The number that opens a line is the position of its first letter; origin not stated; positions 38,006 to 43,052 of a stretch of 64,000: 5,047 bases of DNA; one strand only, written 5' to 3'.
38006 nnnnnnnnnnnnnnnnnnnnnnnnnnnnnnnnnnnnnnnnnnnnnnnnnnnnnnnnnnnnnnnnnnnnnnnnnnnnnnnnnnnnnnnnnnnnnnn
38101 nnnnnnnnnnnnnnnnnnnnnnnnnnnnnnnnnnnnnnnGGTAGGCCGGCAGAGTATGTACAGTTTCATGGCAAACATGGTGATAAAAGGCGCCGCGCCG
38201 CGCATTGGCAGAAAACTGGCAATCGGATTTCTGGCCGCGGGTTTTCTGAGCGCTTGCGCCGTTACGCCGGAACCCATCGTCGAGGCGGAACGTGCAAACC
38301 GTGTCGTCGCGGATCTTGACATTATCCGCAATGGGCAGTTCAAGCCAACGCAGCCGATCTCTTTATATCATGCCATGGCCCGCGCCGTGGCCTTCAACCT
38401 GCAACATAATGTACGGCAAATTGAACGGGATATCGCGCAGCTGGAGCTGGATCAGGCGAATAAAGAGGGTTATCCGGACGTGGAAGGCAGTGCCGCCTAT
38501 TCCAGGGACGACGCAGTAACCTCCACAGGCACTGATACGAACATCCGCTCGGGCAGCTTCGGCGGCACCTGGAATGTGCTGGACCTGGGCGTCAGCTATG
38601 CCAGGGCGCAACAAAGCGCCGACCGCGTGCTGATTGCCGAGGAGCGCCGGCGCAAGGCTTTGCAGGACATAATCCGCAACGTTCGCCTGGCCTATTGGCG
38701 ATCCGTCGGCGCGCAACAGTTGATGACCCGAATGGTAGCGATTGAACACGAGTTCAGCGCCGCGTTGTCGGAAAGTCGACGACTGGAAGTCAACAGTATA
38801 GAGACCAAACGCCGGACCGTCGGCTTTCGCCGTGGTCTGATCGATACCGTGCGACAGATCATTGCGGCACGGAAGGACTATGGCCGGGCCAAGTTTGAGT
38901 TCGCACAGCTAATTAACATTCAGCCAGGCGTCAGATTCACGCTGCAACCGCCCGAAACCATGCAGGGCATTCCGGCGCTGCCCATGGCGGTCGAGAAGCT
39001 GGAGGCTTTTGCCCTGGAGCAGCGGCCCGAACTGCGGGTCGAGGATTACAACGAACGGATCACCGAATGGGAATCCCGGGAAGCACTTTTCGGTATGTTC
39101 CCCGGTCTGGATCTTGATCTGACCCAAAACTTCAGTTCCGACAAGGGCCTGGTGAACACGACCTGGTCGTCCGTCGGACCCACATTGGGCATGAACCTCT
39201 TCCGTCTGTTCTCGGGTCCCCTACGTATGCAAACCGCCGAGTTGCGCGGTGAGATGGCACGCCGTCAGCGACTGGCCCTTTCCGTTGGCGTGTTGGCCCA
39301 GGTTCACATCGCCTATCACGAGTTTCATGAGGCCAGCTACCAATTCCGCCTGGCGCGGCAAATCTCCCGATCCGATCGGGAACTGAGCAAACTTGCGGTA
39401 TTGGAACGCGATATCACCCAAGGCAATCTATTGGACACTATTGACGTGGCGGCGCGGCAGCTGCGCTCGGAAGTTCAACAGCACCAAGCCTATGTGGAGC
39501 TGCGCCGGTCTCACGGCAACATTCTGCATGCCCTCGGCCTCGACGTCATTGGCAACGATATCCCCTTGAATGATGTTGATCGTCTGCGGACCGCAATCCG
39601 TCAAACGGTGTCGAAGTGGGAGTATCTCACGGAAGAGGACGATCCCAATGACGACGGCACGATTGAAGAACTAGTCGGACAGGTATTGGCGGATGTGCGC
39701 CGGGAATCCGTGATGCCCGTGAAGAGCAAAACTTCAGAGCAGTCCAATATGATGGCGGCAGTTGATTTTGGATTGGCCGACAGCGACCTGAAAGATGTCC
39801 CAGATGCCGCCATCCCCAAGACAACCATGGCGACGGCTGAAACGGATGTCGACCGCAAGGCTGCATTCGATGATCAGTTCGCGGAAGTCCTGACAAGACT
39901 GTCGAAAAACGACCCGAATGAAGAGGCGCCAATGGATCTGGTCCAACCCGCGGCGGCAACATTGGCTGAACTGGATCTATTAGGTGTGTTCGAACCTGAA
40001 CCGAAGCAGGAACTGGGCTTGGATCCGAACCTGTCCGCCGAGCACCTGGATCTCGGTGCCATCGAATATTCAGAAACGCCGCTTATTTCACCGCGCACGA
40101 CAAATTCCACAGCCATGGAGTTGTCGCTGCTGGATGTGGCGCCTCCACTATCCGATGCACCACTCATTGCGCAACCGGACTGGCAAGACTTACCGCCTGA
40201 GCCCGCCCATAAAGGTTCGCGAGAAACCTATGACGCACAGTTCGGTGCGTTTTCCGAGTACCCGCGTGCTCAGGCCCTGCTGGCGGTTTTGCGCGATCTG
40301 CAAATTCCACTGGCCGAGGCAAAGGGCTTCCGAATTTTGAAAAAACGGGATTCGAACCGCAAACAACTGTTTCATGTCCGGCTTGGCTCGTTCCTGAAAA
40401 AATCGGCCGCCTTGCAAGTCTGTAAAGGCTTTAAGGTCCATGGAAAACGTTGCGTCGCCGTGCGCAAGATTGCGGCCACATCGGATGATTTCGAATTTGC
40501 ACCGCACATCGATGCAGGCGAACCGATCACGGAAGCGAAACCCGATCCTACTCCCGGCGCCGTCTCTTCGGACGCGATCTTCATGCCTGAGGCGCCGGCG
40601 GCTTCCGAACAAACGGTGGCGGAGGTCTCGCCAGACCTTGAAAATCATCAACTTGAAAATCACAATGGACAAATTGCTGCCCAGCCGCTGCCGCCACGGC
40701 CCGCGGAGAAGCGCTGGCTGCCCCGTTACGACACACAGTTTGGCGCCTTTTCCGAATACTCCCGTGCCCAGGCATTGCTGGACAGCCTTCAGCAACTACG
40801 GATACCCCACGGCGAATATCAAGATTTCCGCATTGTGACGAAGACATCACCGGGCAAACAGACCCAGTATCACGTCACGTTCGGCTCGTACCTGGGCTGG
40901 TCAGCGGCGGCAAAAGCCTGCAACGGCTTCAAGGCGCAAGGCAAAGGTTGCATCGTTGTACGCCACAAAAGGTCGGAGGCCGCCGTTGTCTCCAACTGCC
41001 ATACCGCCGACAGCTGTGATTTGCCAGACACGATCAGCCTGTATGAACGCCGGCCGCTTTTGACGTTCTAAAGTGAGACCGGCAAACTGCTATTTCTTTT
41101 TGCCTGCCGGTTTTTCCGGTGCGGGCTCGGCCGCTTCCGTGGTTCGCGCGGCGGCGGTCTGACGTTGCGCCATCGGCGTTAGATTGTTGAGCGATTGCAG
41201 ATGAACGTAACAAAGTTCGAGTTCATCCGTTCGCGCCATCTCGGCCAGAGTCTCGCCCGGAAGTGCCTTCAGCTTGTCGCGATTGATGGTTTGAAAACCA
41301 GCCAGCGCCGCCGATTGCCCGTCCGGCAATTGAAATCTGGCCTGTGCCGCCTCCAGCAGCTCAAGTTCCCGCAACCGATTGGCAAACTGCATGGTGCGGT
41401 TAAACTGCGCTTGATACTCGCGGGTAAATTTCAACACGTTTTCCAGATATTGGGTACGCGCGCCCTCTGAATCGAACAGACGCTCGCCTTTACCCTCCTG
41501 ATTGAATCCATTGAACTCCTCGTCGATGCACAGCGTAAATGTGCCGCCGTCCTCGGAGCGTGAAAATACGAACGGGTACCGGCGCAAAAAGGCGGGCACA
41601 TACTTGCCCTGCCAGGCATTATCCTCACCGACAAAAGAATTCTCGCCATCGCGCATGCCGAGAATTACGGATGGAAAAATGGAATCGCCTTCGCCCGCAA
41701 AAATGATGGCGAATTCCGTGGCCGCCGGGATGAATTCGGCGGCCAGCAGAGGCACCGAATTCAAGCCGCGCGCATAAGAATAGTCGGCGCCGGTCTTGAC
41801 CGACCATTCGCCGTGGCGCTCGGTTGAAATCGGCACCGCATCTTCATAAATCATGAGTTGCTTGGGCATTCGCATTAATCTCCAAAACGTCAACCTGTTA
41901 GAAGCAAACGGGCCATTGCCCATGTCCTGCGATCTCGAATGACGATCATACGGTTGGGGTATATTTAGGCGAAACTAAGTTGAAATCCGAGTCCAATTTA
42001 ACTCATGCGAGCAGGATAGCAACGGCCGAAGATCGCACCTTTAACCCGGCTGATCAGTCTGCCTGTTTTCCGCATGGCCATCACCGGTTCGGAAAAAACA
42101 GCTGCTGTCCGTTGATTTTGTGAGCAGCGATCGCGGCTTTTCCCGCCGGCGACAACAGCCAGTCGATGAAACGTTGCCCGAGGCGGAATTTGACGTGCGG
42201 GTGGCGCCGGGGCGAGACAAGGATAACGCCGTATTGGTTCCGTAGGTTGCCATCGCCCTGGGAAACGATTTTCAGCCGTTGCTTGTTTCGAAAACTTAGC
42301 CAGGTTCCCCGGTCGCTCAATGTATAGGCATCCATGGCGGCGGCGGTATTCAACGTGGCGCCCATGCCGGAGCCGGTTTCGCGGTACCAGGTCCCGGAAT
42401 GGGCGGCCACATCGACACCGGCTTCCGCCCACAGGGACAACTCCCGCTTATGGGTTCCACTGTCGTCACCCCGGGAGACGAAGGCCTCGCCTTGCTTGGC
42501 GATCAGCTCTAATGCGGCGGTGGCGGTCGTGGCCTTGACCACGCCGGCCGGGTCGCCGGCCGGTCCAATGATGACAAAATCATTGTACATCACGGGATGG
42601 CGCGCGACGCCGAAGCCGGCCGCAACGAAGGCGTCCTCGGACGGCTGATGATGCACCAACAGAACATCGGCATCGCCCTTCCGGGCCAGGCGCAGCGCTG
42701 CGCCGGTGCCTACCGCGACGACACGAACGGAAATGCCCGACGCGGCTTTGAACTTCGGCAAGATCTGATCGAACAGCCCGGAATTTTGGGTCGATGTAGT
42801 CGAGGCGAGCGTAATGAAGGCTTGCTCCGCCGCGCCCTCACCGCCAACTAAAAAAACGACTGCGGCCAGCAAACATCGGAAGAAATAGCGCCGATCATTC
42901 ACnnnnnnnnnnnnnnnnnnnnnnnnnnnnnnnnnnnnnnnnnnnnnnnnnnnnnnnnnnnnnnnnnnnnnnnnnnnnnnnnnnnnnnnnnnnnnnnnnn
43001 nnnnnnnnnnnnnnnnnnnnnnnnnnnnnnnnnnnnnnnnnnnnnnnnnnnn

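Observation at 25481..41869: Candidate cell-cycle-regulated, septum-targeted T1SS adhesin system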

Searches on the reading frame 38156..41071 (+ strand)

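Call 3: search_protein_families(library=pfam, proteins=[window:38156-41071:+], max_evalue=0.01)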
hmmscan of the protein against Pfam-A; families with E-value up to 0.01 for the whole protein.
window:38156-41071:+ (971 aa): 2 families
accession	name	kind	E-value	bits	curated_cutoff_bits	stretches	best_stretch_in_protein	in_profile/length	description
PF02321.23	OEP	-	1.3e-28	100.5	22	2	280-460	2-186/187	Outer membrane efflux protein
PF05036.18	SPOR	-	8.5e-18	64.9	21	2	690-770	3-76/76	SPOR domain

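Call 4: search_protein_families(library=ncbifam, proteins=[window:38156-41071:+], max_evalue=0.01)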
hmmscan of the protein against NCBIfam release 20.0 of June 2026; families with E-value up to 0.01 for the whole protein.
window:38156-41071:+ (971 aa): 2 families
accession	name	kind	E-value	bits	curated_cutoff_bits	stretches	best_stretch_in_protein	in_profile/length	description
TIGR01844.1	type_I_sec_TolC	subfamily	2.1e-10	40.2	225.15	1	69-445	4-382/414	TolC family outer membrane protein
NF007953.1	PRK10672.1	equivalog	0.0023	17.5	201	0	796-880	229-313/362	endolytic peptidoglycan transglycosylase RlpA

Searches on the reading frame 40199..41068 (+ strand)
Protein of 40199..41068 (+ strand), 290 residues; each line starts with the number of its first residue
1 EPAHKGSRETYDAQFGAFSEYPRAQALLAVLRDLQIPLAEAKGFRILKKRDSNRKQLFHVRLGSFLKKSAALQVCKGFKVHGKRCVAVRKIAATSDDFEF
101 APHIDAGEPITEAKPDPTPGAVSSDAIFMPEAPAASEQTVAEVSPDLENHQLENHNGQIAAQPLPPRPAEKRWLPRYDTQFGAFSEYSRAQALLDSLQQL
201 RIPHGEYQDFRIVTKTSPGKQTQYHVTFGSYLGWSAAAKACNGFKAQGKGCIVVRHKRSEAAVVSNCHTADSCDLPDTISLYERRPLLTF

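Call 51: search_solved_structures(query=window:40199-41068:+, max_evalue=10, show_alignments=3)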
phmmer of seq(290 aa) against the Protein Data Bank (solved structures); distinct sequences matched with E-value up to 10: 1.
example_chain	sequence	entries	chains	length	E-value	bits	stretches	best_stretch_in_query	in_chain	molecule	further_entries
1uax_A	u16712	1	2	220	1.2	11.8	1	137-187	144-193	Ribonuclease HII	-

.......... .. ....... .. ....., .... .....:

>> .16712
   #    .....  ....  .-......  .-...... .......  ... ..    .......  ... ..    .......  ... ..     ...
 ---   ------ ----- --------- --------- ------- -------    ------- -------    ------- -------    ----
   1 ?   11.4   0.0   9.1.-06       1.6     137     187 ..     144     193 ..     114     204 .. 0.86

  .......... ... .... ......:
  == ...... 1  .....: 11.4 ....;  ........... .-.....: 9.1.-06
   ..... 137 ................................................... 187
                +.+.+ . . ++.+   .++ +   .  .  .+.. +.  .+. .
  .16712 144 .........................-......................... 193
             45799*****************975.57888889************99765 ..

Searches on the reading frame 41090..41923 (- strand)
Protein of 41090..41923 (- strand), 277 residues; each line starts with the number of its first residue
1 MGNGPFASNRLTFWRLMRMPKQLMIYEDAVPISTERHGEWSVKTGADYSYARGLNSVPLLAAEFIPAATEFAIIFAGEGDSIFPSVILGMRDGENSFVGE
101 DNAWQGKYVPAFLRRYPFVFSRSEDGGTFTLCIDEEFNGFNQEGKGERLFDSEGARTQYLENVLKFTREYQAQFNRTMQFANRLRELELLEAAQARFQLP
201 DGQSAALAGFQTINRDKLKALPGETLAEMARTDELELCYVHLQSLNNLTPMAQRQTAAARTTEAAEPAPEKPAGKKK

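Call 3: search_protein_families(library=pfam, proteins=[window:41090-41923:-], max_evalue=0.01)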
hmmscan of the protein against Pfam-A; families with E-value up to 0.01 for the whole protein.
window:41090-41923:- (277 aa): 1 family
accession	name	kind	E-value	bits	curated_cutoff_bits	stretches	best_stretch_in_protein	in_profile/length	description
PF07277.16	SapC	-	1.5e-67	227.8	28.9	1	33-249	2-218/220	SapC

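Call 4: search_protein_families(library=ncbifam, proteins=[window:41090-41923:-], max_evalue=0.01)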
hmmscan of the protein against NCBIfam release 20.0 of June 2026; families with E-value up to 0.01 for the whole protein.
window:41090-41923:- (277 aa): 0 families

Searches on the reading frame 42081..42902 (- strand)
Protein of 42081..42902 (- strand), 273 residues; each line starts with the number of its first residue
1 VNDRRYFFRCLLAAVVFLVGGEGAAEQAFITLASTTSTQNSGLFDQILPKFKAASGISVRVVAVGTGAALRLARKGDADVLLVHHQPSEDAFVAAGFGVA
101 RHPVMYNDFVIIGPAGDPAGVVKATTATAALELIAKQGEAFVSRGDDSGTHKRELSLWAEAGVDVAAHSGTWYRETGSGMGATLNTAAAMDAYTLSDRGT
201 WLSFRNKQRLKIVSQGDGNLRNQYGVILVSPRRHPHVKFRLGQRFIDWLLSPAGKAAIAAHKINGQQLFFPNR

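Call 32: search_protein_families(library=pfam, proteins=[window:42081-42902:-], max_evalue=0.001)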
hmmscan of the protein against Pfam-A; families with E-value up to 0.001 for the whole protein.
window:42081-42902:- (273 aa): 4 families
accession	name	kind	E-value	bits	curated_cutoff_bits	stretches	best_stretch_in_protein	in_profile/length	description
PF12849.12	PBP_like_2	-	4.2e-44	151.7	27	1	25-252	6-266/267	PBP superfamily domain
PF13531.11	SBP_bac_11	-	4.5e-13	49.9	25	1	41-261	10-224/227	Bacterial extracellular solute-binding protein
PF12727.12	PBP_like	-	0.00026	20.6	27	1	54-175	8-130/193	PBP superfamily domain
PF03466.25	LysR_substrate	-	0.00054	19.8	28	1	36-165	13-130/209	LysR substrate binding domain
